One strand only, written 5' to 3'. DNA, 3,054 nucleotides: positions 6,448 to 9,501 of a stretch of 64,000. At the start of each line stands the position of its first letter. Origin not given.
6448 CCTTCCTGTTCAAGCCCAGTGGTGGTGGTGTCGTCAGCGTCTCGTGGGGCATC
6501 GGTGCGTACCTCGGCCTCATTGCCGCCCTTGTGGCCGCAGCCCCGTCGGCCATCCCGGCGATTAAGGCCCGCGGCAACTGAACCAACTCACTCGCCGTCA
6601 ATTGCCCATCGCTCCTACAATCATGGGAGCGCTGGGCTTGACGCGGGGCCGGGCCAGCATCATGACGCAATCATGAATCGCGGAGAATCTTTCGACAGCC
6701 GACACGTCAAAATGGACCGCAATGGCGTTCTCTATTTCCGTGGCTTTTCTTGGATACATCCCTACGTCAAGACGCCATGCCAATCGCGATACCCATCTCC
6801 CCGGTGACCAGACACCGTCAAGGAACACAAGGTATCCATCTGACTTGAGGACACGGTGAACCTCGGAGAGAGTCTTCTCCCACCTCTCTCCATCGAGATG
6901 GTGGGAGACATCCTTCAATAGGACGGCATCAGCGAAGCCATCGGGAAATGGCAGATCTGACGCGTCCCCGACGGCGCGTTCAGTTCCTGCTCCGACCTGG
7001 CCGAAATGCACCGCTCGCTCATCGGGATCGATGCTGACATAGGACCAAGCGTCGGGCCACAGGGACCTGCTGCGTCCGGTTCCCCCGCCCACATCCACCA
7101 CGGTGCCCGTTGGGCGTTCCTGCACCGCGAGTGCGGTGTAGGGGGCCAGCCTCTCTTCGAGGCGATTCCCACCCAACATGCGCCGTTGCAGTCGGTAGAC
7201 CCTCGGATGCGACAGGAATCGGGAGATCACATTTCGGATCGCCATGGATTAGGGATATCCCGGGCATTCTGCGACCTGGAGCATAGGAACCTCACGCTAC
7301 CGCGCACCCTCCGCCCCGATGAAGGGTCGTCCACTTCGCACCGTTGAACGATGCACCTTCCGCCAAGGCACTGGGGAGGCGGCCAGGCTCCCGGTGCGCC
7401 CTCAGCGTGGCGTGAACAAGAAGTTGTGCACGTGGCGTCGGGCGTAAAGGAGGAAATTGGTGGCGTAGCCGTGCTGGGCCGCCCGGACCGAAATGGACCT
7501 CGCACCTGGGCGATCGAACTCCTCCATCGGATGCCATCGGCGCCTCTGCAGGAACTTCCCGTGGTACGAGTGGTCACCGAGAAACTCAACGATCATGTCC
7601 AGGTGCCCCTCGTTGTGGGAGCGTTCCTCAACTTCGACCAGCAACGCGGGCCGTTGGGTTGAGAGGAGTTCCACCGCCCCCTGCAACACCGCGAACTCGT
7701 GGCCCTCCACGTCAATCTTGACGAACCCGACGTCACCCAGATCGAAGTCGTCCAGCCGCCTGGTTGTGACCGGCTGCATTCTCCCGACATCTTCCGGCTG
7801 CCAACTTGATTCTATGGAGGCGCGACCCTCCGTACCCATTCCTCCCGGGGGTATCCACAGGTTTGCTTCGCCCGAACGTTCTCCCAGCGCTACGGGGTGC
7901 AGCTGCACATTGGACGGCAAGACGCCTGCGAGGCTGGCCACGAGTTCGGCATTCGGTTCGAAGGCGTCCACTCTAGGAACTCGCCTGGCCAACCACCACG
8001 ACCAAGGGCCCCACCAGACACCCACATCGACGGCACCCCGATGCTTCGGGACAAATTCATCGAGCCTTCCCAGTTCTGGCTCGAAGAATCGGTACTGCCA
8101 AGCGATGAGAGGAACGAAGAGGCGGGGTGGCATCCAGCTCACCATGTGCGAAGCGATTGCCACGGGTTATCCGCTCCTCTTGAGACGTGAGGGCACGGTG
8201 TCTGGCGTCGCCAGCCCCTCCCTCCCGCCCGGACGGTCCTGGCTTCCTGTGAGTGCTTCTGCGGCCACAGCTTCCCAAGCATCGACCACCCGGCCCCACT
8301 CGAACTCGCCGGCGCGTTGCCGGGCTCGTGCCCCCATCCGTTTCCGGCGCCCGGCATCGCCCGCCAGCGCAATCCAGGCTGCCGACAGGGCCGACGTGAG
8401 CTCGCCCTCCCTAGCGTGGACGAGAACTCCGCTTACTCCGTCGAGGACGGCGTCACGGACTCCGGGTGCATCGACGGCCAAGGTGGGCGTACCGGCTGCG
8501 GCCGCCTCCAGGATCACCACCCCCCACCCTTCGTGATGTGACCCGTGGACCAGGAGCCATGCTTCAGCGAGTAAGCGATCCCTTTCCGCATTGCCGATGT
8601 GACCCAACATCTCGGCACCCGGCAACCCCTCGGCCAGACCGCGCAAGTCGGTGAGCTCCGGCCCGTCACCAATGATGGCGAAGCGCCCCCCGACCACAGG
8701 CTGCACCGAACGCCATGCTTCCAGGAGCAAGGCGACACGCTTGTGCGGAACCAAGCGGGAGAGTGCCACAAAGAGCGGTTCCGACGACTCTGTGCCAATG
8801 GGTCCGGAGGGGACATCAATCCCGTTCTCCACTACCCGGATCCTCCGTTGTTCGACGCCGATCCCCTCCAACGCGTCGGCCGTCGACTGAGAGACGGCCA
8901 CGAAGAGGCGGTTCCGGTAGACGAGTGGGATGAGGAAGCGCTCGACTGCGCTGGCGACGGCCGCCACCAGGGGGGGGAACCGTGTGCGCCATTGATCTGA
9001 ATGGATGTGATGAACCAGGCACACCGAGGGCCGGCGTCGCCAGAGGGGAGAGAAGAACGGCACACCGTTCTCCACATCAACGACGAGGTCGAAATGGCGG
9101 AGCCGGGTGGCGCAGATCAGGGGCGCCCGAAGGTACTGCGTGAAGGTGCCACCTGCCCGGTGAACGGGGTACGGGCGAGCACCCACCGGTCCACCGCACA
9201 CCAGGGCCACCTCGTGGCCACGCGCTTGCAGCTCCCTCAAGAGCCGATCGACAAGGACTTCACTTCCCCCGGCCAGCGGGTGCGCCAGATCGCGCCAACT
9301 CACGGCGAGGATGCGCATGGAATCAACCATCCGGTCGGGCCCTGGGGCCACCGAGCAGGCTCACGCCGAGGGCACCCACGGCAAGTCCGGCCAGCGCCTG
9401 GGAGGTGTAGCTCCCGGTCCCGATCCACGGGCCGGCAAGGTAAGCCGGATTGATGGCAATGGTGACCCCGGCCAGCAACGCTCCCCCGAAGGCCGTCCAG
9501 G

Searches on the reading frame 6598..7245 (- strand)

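Call 64: search_protein_families(library=pfam, proteins=[window:6598-7245:-], max_evalue=0.001)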
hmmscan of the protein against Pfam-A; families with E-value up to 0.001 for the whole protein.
window:6598-7245:- (215 aa): 6 families
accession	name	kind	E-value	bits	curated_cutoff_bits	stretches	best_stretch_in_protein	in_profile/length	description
PF08241.18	Methyltransf_11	-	2.7e-17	63.6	21.2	1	50-141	1-95/95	Methyltransferase domain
PF13649.12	Methyltransf_25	-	1.7e-12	48.3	27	1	49-137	1-97/97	Methyltransferase domain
PF13489.12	Methyltransf_23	-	3.9e-09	36.9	27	1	30-143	6-118/164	Methyltransferase domain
PF08242.18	Methyltransf_12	-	6.5e-08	33.7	30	1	50-139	1-98/98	Methyltransferase domain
PF13847.12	Methyltransf_31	-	4.7e-05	23.5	27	1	47-145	5-113/145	Methyltransferase domain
PF00891.24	Methyltransf_2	-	0.00075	19.3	22.3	0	48-146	65-169/210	O-methyltransferase domain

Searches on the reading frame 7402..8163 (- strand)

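Call 64: search_protein_families(library=pfam, proteins=[window:7402-8163:-], max_evalue=0.001)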
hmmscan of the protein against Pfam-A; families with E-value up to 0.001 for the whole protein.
window:7402-8163:- (253 aa): 1 family
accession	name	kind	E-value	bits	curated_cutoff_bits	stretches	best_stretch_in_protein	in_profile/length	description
PF05050.19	Methyltransf_21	-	4.5e-15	56.6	22.7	1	63-196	24-167/173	Methyltransferase FkbM domain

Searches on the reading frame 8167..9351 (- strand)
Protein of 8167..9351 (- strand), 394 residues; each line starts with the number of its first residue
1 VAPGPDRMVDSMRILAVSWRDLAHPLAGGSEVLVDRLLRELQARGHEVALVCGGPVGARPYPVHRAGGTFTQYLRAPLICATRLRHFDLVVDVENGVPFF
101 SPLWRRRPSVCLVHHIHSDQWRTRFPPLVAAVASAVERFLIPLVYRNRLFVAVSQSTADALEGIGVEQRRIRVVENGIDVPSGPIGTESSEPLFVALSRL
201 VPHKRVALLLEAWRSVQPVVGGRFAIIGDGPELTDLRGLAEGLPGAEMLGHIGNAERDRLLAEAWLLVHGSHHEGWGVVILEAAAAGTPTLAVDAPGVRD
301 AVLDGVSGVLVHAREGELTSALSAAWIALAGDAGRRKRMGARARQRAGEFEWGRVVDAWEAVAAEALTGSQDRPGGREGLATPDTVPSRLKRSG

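Call 64: search_protein_families(library=pfam, proteins=[window:8167-9351:-], max_evalue=0.001)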
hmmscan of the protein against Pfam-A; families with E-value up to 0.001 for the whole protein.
window:8167-9351:- (394 aa): 6 families
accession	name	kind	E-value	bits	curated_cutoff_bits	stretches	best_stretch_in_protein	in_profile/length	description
PF00534.26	Glycos_transf_1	-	3.5e-25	88.9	26.4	1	188-346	12-172/172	Glycosyl transferases group 1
PF13692.12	Glyco_trans_1_4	-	3.4e-22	79.7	27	1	192-322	2-136/142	Glycosyl transferases group 1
PF13439.12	Glyco_transf_4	-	9.1e-19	68.5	28.5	1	28-180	2-168/170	Glycosyltransferase Family 4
PF13579.12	Glyco_trans_4_4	-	4.6e-10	40.5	29.7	1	28-177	1-158/158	Glycosyl transferase 4-like domain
PF20706.3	GT4-conflict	-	1.1e-06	28.3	26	1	255-309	273-327/385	Family 4 Glycosyltransferase in conflict systems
PF13524.12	Glyco_trans_1_2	-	0.00033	21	25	1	208-347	4-129/144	Glycosyl transferase-like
